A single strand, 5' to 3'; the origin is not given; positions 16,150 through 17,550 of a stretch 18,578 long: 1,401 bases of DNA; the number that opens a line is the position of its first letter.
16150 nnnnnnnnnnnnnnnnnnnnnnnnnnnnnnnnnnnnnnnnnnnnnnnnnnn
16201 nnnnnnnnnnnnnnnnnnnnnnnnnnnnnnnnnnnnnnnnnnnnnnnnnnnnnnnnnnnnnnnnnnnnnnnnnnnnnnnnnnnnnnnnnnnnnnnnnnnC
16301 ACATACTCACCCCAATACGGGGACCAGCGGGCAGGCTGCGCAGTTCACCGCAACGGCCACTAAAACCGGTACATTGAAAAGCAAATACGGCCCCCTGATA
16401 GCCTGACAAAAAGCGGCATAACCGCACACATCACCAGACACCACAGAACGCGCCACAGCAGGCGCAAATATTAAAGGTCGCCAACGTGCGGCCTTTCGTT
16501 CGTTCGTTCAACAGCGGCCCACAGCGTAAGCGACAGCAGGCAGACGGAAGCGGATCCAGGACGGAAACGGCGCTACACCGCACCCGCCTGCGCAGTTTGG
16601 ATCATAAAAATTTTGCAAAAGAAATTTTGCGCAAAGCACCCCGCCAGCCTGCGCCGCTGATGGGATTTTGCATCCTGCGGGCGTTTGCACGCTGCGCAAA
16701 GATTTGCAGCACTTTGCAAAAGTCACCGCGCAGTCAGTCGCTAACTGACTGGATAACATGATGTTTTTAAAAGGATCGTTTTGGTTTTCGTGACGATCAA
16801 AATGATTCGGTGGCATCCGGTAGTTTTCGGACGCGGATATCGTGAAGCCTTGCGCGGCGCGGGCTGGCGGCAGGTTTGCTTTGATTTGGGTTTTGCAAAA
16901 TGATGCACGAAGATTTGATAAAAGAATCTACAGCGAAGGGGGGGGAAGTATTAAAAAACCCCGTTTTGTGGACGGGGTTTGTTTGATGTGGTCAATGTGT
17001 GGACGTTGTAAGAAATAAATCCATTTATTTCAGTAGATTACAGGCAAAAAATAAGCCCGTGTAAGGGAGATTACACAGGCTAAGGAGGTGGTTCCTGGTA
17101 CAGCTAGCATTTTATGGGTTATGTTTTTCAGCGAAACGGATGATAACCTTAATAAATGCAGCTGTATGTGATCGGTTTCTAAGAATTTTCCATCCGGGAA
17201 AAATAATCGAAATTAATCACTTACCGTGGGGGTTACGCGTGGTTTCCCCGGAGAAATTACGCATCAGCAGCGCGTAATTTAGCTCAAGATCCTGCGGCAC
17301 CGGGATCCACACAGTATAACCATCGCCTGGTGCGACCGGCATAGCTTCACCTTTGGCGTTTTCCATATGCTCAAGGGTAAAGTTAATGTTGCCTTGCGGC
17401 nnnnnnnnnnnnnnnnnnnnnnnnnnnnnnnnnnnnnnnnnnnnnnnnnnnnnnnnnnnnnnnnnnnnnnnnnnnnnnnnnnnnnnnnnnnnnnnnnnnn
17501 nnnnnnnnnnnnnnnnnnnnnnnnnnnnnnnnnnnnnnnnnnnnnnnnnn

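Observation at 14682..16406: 574-aa protein next to att combines a long N-terminal region with a gp5/gpV-like beta-helical spike and H-x-H apex motif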

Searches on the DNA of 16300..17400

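Call 83: search_rna_families(source=window, start=16300, end=17400, threshold=gathering, show_alignments=1)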
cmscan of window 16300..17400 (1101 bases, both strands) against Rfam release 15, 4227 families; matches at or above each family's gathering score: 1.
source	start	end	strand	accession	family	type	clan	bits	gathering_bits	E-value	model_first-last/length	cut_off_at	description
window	17049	17134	-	RF00112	CyaR_RyeE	Gene; sRNA;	-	100.7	47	1.1e-20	1-85/85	no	CyaR/Rye RNA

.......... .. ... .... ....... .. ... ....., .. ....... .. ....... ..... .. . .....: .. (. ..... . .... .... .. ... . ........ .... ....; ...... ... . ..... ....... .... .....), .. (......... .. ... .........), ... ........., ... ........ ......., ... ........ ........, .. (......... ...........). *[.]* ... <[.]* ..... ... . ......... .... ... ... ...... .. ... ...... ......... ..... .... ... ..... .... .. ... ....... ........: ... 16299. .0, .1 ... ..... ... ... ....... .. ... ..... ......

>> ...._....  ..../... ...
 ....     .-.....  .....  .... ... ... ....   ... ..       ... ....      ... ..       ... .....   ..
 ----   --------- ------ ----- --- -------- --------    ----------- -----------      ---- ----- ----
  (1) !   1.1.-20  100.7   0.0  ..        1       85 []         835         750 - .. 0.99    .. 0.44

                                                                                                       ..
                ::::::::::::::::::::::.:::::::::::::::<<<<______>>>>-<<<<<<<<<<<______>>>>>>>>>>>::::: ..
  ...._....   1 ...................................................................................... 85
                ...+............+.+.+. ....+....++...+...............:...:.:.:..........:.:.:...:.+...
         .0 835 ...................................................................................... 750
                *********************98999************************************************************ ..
